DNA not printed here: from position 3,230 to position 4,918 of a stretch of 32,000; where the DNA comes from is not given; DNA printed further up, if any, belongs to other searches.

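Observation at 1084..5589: Pyrrolysine-free MtmB-family methyltransferase inside a complete corrinoid methyl-transfer cassette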

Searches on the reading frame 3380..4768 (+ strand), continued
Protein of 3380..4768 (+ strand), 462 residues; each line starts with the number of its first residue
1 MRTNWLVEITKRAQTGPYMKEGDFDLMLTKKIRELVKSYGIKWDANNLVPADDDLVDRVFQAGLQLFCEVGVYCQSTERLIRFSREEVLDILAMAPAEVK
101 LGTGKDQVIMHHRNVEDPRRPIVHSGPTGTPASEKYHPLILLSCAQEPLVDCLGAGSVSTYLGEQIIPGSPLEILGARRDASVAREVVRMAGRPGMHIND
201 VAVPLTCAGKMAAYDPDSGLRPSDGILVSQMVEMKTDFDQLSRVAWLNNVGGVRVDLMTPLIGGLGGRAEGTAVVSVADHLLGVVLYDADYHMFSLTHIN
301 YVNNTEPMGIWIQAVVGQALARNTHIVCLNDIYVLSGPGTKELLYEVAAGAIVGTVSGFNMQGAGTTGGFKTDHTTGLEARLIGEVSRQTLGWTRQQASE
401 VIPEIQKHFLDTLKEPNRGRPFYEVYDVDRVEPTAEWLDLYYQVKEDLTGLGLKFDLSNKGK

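Call 43: search_protein_families(library=ncbifam, proteins=[L001:16999-17970:+, L001:18028-19455:+, L001:19490-20977:+, L001:9259-9861:+, L004:17044-19227:+, L004:19231-19920:+, L004:8558-9985:+, L004:6695-7570:+, L007:16336-17403:+, L004:19948-21024:-], max_evalue=0.00001)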
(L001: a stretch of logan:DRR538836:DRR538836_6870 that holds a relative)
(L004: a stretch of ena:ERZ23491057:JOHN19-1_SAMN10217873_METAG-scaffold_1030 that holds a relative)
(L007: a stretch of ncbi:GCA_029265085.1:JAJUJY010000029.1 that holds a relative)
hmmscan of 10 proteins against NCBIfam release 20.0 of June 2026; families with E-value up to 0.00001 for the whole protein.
L001:16999-17970:+ (323 aa): 7 families
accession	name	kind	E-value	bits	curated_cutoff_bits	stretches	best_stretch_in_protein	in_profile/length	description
NF052579.1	BetMthstMoxSdmAMthl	equivalog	5.4e-22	78.2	600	1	11-166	18-178/351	4beta-methylsterol monooxygenase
NF041683.1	ant_diox_AndAb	equivalog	4.6e-10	39.6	150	1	10-81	1-71/100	anthranilate 1,2-dioxygenase ferredoxin subunit AndAb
NF058607.1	GlBtMonoOxGbcA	equivalog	1.2e-09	37.1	670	1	6-120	51-168/420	glycine betaine monooxygenase oxygenase subunit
NF042946.1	3PPDioc_HcaE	equivalog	5.5e-07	28.9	830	1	10-98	38-128/450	3-phenylpropionate/cinnamic acid dioxygenase subunit alpha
TIGR02378.1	nirD_assim_sml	equivalog_domain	6.6e-07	29.4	74.65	1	11-115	2-103/105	nitrite reductase small subunit NirD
TIGR03229.1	benzo_1_2_benA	equivalog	2e-06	27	780.95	1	21-90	50-120/433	benzoate 1,2-dioxygenase large subunit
NF042948.2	3PPDioc_HcaC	equivalog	3.5e-06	27.2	150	1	13-89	5-82/105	3-phenylpropionate/cinnamic acid dioxygenase ferredoxin subunit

L001:18028-19455:+ (475 aa): 29 families (the best 25 are shown)
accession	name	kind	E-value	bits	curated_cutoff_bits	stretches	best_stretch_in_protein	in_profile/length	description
NF006055.0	PRK08203.1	equivalog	3.9e-181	602.5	532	1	2-469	4-454/455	8-oxoguanine deaminase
NF009059.0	PRK12393.1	equivalog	6.6e-104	348.2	543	1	47-467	38-457/460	amidohydrolase family protein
NF005557.0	PRK07228.1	equivalog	4.2e-79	266.3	522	1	3-471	2-443/445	5'-deoxyadenosine deaminase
NF004701.0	PRK06038.1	equivalog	2.5e-63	214.3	609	1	1-468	3-429/432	N-ethylammeline chlorohydrolase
NF006549.0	PRK09045.1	equivalog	5.3e-59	200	540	1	8-459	13-433/444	TRZ/ATZ family hydrolase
NF006252.0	PRK08393.1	equivalog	1.7e-57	195.3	617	1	22-464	5-422/424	N-ethylammeline chlorohydrolase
NF005211.0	PRK06687.1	equivalog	7.9e-51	173.1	703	1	12-451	9-419/419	TRZ/ATZ family protein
NF012037.0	PRK15493.1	equivalog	2.9e-50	171.3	779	1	10-444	8-412/435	bifunctional S-methyl-5'-thioadenosine deaminase/S-adenosylhomocysteine deaminase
NF006056.0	PRK08204.1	subfamily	2.5e-47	161.7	391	1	2-469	3-444/449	hypothetical protein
NF006681.0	PRK09229.1-2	equivalog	1.2e-46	159.4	362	1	29-447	26-431/451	formimidoylglutamate deiminase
NF004995.0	PRK06380.1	subfamily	4.3e-42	144.6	567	1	4-447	3-405/418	metal-dependent hydrolase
TIGR02967.1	guan_deamin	equivalog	4.5e-41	141.2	375.4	1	22-404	4-360/401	guanine deaminase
NF006679.0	PRK09228.1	subfamily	1.1e-40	139.7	351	1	14-407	21-388/433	guanine deaminase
NF005540.0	PRK07203.1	equivalog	5.5e-40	137.3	444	1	4-468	2-441/444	putative aminohydrolase SsnA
NF004801.0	PRK06151.1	subfamily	8.6e-36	123.8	416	1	5-460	5-457/491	chlorohydrolase family protein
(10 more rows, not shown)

L001:19490-20977:+ (495 aa): 3 families
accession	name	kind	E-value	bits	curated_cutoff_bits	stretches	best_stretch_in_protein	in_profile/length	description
NF006396.0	PRK08645.1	equivalog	1.9e-56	191.4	453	1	177-461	310-587/611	bifunctional homocysteine S-methyltransferase/methylenetetrahydrofolate reductase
TIGR00676.1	fadh2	equivalog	1.4e-17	63.9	293.7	1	238-468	50-267/275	methylenetetrahydrofolate reductase [NAD(P)H]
TIGR00677.1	fadh2_euk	equivalog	3.8e-16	59.2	310.05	1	239-476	52-276/281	methylenetetrahydrofolate reductase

L001:9259-9861:+ (200 aa): 0 families

L004:17044-19227:+ (727 aa): 13 families
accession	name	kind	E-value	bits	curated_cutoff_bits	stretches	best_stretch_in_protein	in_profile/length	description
TIGR03196.1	pucD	equivalog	5e-188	627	783.65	2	8-540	4-535/763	xanthine dehydrogenase subunit D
TIGR03311.1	Se_dep_XDH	equivalog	6.3e-146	487.7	830.45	1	6-714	161-841/848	selenium-dependent xanthine dehydrogenase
TIGR03194.1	4hydrxCoA_A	equivalog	2.9e-144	482.3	994.55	2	11-543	1-525/746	4-hydroxybenzoyl-CoA reductase subunit alpha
NF043082.1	XdhA_XDHase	equivalog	4.9e-144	481.3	780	2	7-542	1-540/758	xanthine dehydrogenase subunit XdhA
NF007426.0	PRK09970.1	equivalog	1.6e-141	472.8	916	2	4-542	3-543/761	xanthine dehydrogenase molybdenum-binding subunit XdhA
NF045668.1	pterin_aldehy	equivalog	1.8e-124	416.8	1100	1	4-724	172-905/905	molybdopterin-dependent aldehyde oxidoreductase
NF041018.1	glyceraldDH_alpha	equivalog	1e-112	377.9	790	2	5-542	1-538/741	glyceraldehyde dehydrogenase subunit alpha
TIGR03313.1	Se_sel_red_Mo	hypoth_equivalog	4.4e-103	345.7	1101.9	3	148-541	351-739/951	molybdopterin-dependent oxidoreductase Mo/Fe-S-binding subunit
TIGR02965.1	xanthine_xdhB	equivalog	1.5e-102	344.2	849.5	2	10-542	4-527/758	xanthine dehydrogenase molybdopterin binding subunit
NF041671.1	peri_hyde_PaoC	equivalog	8.5e-89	298.8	1180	2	2-523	13-510/735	aldehyde oxidoreductase molybdenum-binding subunit PaoC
NF040766.1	CODH_aero_grp5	exception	7.1e-85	285.7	950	2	4-543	2-549/785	aerobic carbon-monoxide dehydrogenase large subunit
TIGR02416.1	CO_dehy_Mo_lg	equivalog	7.6e-82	275.7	991.15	2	22-542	8-555/770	aerobic carbon-monoxide dehydrogenase large subunit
TIGR02969.1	mam_aldehyde_ox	subfamily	7.1e-60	202.7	1912.3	1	7-719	576-1303/1330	aldehyde oxidase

L004:19231-19920:+ (229 aa): 0 families

L004:8558-9985:+ (475 aa): 0 families

L004:6695-7570:+ (291 aa): 7 families
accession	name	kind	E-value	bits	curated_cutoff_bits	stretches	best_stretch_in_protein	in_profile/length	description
NF005719.0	PRK07535.1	domain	3.4e-84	282.1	259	1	22-286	2-265/268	methyltetrahydrofolate:corrinoid/iron-sulfur protein methyltransferase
NF040758.1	CODH_ACS_meth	exception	4.9e-41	140.8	370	1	22-276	5-259/261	carbon monoxide dehydrogenase/acetyl-CoA synthase methytransferase subunit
TIGR02082.1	metH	equivalog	1.7e-36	125.3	1010.85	1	15-256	337-590/1182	methionine synthase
NF007024.0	PRK09490.1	equivalog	1.2e-24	86.3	1497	1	11-254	349-605/1234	methionine synthase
TIGR01496.1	DHPS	equivalog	1.8e-09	37.6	162.6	1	48-221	23-206/258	dihydropteroate synthase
NF002142.0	PRK00979.1-1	subfamily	3.3e-06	26.3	287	1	53-223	54-221/306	tetrahydromethanopterin S-methyltransferase subunit H family protein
TIGR00284.1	TIGR00284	hypoth_equivalog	3.5e-06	25.8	256.65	1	47-225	164-324/497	dihydropteroate synthase-like protein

L007:16336-17403:+ (355 aa): 5 families
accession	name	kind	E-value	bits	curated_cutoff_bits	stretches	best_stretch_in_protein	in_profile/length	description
NF052579.1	BetMthstMoxSdmAMthl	equivalog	4.5e-13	48.9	600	1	38-151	29-143/351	4beta-methylsterol monooxygenase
NF058607.1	GlBtMonoOxGbcA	equivalog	4.4e-12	45.2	670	1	39-141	69-169/420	glycine betaine monooxygenase oxygenase subunit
NF041683.1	ant_diox_AndAb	equivalog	4.4e-10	39.7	150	1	28-93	3-64/100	anthranilate 1,2-dioxygenase ferredoxin subunit AndAb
NF042946.1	3PPDioc_HcaE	equivalog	1.2e-08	34.4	830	1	49-109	62-120/450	3-phenylpropionate/cinnamic acid dioxygenase subunit alpha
TIGR03228.1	anthran_1_2_A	equivalog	8.3e-07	28.1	671.9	1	49-148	62-161/438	anthranilate 1,2-dioxygenase large subunit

L004:19948-21024:- (358 aa): 5 families
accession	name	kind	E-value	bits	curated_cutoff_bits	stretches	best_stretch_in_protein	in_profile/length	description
NF052579.1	BetMthstMoxSdmAMthl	equivalog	1.3e-15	57.2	600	1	27-140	17-128/351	4beta-methylsterol monooxygenase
NF041683.1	ant_diox_AndAb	equivalog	1.2e-10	41.5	150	1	28-116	2-87/100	anthranilate 1,2-dioxygenase ferredoxin subunit AndAb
TIGR02378.1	nirD_assim_sml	equivalog_domain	3.6e-06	27.1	74.65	1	28-106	2-83/105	nitrite reductase small subunit NirD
NF058607.1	GlBtMonoOxGbcA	equivalog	7.3e-06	24.7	670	1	41-142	70-169/420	glycine betaine monooxygenase oxygenase subunit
NF042948.2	3PPDioc_HcaC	equivalog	9.8e-06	25.8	150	0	34-95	9-67/105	3-phenylpropionate/cinnamic acid dioxygenase ferredoxin subunit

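Call 52: list_cluster_members(proteins=[P0001, P0198, P0229, P0201, P0153, P0189, P0124, P0125, P0121, P0140])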
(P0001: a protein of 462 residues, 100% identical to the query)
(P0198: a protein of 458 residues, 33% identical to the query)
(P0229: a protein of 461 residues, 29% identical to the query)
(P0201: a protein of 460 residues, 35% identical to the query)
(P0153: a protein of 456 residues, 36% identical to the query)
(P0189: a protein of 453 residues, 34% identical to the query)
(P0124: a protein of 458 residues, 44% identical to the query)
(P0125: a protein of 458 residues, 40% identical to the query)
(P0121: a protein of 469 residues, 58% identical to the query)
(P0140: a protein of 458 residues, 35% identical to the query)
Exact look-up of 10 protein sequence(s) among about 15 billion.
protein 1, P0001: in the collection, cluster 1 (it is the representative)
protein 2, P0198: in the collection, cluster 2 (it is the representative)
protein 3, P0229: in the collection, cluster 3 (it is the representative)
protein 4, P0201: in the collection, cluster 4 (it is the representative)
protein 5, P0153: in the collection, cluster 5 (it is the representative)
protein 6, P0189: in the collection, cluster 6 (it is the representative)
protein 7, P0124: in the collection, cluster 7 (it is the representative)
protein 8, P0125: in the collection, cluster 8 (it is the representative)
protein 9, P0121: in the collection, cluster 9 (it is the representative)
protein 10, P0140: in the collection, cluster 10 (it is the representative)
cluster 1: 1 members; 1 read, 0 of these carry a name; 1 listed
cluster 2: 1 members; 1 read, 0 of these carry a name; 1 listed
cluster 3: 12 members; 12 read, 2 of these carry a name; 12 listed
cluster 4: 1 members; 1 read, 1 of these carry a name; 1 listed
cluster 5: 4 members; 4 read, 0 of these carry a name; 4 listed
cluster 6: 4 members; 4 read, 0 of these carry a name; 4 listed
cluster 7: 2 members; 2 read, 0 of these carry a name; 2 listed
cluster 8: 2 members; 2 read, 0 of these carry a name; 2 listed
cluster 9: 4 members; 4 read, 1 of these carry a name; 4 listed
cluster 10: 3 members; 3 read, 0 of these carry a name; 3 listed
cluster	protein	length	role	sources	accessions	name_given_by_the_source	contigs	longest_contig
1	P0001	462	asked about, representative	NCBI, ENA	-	-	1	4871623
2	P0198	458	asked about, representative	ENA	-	-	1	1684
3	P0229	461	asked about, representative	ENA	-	-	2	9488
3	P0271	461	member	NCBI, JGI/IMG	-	methylamine--corrinoid protein Co-methyltransferase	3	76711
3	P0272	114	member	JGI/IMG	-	methylamine--corrinoid protein Co-methyltransferase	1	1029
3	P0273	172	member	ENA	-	-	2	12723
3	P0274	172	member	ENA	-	-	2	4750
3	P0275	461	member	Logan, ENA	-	-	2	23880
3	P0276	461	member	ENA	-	-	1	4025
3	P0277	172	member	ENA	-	-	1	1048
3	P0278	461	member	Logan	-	-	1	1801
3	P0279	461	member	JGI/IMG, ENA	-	-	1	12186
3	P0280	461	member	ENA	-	-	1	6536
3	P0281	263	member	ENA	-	-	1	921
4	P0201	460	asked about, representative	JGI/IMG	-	methylamine--corrinoid protein Co-methyltransferase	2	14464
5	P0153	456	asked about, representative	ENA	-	-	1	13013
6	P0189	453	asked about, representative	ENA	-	-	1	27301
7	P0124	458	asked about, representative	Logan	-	-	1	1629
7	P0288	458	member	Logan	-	-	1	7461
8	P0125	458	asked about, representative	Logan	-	-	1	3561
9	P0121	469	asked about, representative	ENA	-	-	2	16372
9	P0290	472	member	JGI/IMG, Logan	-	methylamine--corrinoid protein Co-methyltransferase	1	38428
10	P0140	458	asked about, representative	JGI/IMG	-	-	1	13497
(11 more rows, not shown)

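Call 53: find_encoding_contigs(protein=P0271, flank=6000, max_places=2)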
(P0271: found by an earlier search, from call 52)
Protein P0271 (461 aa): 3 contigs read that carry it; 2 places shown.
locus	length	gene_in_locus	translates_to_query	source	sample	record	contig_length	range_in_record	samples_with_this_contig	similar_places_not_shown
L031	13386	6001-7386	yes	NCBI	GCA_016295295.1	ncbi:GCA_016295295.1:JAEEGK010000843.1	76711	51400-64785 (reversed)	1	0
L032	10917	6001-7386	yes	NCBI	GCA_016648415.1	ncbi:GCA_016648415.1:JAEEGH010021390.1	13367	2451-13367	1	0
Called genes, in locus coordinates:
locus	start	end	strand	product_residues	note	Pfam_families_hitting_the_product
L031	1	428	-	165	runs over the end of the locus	-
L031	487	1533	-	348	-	PF01208:URO-D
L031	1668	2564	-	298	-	PF12838:Fer4_7 (weak), PF13187:Fer4_9 (weak), PF13237:Fer4_10 (weak), PF02754:CCG (faint)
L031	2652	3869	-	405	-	PF00909:Ammonium_transp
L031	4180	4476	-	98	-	-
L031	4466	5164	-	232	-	PF02403:Seryl_tRNA_N (faint), PF04977:DivIC (faint)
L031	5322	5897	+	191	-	-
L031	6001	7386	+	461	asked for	PF05369:MtmB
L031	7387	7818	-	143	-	PF01592:NifU_N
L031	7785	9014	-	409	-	PF00266:Aminotran_5, PF01212:Beta_elim_lyase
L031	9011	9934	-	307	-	PF04204:HTS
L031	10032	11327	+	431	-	PF01053:Cys_Met_Meta_PP, PF00155:Aminotran_1_2, PF01041:DegT_DnrJ_EryC1, PF00266:Aminotran_5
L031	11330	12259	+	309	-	PF00291:PALP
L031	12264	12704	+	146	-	PF02082:Rrf2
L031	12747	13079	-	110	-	PF12675:DUF3795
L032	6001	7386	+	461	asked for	PF05369:MtmB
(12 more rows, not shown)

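Call 69: predict_structure(alignment_id=A1)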
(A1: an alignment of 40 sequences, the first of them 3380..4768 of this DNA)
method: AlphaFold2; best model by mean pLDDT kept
length: 462 residues; sequences in the alignment: 40
mean_pLDDT: 91.4   pTM: 0.92
mean pLDDT of the five models: 91.4, 91.0, 90.0, 88.7, 88.7
residues with pLDDT >= 90: 367; 70-90: 73; 50-70: 16; < 50: 6
segments of 3 or more residues with pLDDT < 50: 459-462
pLDDT, mean of each block of 10 residues (from residue 1): 76 97 95 97 94 97 98 96 96 95 97 96 81 91 95 90 90 93 95 95 84 89 88 87 92 87 80 95 94 86 90 97 96 91 97 97 73 90 96 95 96 90 95 96 96 72 35
secondary structure, 60 per line:
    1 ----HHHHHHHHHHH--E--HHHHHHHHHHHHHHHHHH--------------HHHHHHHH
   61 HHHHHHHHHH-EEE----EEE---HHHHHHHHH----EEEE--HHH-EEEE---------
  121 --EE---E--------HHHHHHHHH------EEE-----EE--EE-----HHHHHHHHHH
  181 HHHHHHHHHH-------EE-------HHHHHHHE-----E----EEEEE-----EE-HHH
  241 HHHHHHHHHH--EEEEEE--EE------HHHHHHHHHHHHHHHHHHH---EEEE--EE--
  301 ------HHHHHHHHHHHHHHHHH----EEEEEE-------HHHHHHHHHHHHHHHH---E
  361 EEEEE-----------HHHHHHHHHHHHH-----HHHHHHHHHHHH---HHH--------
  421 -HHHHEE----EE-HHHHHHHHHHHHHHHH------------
elements in order: H5-15 H21-38 H53-70 E72-74 E79-81 H85-93 E98-101 E108-111 H137-145 E152-154 H171-190 H207-213 E225-229 H238-250 E253-258 H269-287 E291-294 H307-323 E328-333 H341-356 E360-365 H377-389 H395-406 H422-425 H435-450

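Call 73: fold_search(model_id=the predicted structure, library=pdb)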
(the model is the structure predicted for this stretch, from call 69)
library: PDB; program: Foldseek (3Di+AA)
matches with E <= 10: 984; with E <= 0.001: 14
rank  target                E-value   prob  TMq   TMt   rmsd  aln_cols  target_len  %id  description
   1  1nth                  3.5e-45  1.00  0.94  0.95   2.0       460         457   32  Crystal structure of the methanosarcina barkeri monomethylamine methyltransferase (MTMB) (released 2003-02-04)
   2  1tv2                  4.6e-45  1.00  0.94  0.95   2.0       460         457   32  Crystal structure of the hydroxylamine MtmB complex (released 2004-10-19)
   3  1l2q                  6.9e-45  1.00  0.93  0.94   2.0       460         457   32  Crystal Structure of the Methanosarcina barkeri Monomethylamine Methyltransferase (MtmB) (released 2002-06-05)
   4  2qne_B                2.9e-10  1.00  0.52  0.51  11.1       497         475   13  Crystal structure of putative methyltransferase (ZP_00558420.1) from Desulfitobacterium hafniense Y51 at 2.30 A resolu (released 2007-08-14)
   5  2qne_A                3.8e-10  1.00  0.51  0.49  14.3       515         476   14  Crystal structure of putative methyltransferase (ZP_00558420.1) from Desulfitobacterium hafniense Y51 at 2.30 A resolu (released 2007-08-14)
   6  9yce_B                6.0e-10  1.00  0.50  0.49  14.6       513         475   14  Active site of MtgB, a glycine betaine methyltransferase from the MttB superfamily (released 2026-03-11)
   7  7xcl_A                4.9e-09  1.00  0.50  0.47  15.9       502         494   12  Crystal structure of trimethylamine methyltransferase MttB from Methanosarcina barkeri at 2.5 A resolution (released 2023-01-18)
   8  9yce_A                5.8e-09  1.00  0.50  0.49  14.7       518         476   14  Active site of MtgB, a glycine betaine methyltransferase from the MttB superfamily (released 2026-03-11)
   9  7xcn_A                1.1e-08  1.00  0.47  0.44  15.9       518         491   12  Crystal structure of the MttB-MttC complex at 2.7 A resolution (released 2023-01-18)
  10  7xcl_C                1.6e-08  1.00  0.49  0.46  14.8       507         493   11  Crystal structure of trimethylamine methyltransferase MttB from Methanosarcina barkeri at 2.5 A resolution (released 2023-01-18)
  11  7xcm_A                2.4e-08  1.00  0.52  0.49  14.1       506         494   12  Crystal structure of sulfite MttB structure at 3.2 A resolution (released 2023-01-18)
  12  4yyc                  4.1e-08  1.00  0.48  0.47  12.2       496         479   11  Crystal structure of trimethylamine methyltransferase from Sinorhizobium meliloti in complex with unknown ligand (released 2015-04-08)
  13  7xcm_C                1.9e-07  1.00  0.48  0.46  14.3       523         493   12  Crystal structure of sulfite MttB structure at 3.2 A resolution (released 2023-01-18)
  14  9ssp                  4.0e-04  0.99  0.35  0.27  11.2       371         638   10  Human Methionine Synthase With Methyltetrahydrofolate, N-Half From Full-Length (released 2025-10-15)
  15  8xl9_A                1.0e-03  0.96  0.32  0.23  15.1       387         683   10  Structure of human pyruvate carboxylase (released 2024-11-13)
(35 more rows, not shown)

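Call 74: find_encoding_contigs(protein=P0290, flank=10000, max_places=2)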
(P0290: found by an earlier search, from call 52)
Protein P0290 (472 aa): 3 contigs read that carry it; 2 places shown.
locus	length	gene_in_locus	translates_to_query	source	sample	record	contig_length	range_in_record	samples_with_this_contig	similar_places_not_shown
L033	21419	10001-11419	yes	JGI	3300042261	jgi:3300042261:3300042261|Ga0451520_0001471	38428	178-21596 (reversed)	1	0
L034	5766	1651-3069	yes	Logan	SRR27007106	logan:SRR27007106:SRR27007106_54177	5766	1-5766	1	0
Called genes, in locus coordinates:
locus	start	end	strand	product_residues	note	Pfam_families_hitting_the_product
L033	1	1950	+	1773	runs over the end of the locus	PF06280:fn3_5 (faint)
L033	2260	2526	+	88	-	-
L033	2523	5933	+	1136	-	-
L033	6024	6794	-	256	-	PF04402:SIMPL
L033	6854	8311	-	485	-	PF00512:HisKA, PF13581:HATPase_c_2 (faint), PF02518:HATPase_c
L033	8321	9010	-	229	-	PF00072:Response_reg, PF00486:Trans_reg_C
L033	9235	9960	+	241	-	PF00392:GntR, PF07702:UTRA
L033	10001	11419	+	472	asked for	PF05369:MtmB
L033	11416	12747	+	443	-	PF01979:Amidohydro_1, PF07969:Amidohydro_3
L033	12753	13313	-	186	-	PF03692:CxxCxxCC (faint)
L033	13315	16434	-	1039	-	PF00072:Response_reg, PF00989:PAS, PF13426:PAS_9, PF08448:PAS_4, PF00989:PAS, PF08448:PAS_4, PF00989:PAS, PF08448:PAS_4, +8 more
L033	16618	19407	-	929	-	PF00072:Response_reg, PF08447:PAS_3, PF08448:PAS_4, PF00989:PAS, PF08447:PAS_3, PF08448:PAS_4, PF13426:PAS_9, PF00512:HisKA, +3 more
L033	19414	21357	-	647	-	PF13188:PAS_8 (faint), PF00989:PAS (faint), PF08447:PAS_3, PF08448:PAS_4 (faint), PF13426:PAS_9 (faint), PF08447:PAS_3, PF00512:HisKA, PF02518:HATPase_c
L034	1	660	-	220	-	?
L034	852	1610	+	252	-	PF00392:GntR, PF07702:UTRA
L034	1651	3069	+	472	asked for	PF05369:MtmB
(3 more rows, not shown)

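Call 75: find_encoding_contigs(protein=P0288, flank=10000, max_places=2)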
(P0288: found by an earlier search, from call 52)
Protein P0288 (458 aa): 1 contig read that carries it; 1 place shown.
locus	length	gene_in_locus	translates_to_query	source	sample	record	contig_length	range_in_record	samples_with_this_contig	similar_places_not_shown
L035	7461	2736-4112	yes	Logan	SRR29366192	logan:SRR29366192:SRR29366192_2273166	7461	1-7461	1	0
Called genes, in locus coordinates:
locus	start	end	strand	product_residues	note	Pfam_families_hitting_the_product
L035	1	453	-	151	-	?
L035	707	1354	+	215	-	PF02607:B12-binding_2, PF02310:B12-binding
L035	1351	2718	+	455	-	PF05369:MtmB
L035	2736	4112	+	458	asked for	PF05369:MtmB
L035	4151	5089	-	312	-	PF02653:BPD_transp_2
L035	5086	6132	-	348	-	PF02653:BPD_transp_2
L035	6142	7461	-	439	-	?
